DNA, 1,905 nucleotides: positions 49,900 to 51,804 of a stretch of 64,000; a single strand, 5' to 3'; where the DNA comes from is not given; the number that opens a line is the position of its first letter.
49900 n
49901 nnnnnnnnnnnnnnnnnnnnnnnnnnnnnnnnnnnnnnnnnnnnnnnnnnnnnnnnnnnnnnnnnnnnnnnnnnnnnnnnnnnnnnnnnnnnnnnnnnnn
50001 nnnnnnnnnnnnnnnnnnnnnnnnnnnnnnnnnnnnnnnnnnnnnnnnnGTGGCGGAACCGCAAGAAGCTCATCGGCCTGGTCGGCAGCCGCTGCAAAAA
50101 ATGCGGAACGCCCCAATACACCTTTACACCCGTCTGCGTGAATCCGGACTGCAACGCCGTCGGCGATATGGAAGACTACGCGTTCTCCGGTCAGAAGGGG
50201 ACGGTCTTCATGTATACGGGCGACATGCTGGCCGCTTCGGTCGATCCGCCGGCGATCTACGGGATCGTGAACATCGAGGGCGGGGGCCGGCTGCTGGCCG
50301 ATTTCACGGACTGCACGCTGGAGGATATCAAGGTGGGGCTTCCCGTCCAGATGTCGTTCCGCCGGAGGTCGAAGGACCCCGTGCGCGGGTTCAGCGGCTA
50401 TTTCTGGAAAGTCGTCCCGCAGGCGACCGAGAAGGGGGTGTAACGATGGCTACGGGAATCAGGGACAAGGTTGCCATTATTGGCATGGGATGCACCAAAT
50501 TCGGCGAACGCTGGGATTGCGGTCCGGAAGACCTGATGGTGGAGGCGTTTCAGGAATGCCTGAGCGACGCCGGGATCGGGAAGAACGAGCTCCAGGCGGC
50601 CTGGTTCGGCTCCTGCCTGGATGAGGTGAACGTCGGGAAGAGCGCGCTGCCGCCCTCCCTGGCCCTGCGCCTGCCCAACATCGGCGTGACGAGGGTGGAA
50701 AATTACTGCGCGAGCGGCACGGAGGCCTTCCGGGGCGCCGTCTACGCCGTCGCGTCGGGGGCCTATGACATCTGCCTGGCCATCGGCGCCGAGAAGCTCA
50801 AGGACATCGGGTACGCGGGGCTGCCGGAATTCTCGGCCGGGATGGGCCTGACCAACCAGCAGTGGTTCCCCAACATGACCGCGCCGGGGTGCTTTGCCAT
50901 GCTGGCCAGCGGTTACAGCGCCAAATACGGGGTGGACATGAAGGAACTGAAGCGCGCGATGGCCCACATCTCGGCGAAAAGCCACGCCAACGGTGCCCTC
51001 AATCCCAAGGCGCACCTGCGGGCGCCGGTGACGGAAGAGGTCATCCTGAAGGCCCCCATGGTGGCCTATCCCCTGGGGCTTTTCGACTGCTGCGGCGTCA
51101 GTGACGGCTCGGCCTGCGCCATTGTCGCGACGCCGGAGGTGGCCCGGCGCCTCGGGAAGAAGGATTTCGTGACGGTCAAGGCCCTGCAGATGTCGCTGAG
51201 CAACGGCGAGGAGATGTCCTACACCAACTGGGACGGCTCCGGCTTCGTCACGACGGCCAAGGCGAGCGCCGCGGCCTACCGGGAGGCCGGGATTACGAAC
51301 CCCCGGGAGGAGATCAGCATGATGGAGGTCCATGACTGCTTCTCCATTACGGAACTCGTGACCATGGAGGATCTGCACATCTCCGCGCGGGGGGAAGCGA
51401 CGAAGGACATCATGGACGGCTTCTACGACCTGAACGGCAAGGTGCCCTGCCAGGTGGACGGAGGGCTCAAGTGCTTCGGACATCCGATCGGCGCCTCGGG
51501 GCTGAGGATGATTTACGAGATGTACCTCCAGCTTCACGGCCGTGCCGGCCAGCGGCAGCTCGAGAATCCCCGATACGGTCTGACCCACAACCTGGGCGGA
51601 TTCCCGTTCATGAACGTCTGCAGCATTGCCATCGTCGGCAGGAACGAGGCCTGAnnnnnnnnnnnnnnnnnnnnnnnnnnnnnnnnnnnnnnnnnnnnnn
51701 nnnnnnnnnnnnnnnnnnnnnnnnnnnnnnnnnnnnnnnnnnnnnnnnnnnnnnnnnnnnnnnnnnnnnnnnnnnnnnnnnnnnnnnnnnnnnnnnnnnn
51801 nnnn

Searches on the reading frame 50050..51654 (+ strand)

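Call 16: search_protein_families(library=pfam, proteins=[window:50050-51654:+])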
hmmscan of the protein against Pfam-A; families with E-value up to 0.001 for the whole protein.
window:50050-51654:+ (534 aa): 3 families
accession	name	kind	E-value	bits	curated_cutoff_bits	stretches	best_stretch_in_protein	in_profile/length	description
PF22691.2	Thiolase_C_1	-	2.3e-31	108.9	28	1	399-522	17-137/144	Thiolase C-terminal domain-like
PF00108.29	Thiolase_N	-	7.2e-16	58.8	26.4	1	141-360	1-257/260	Thiolase, N-terminal domain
PF02803.24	Thiolase_C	-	7.3e-08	32.5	27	1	403-501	25-103/123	Thiolase, C-terminal domain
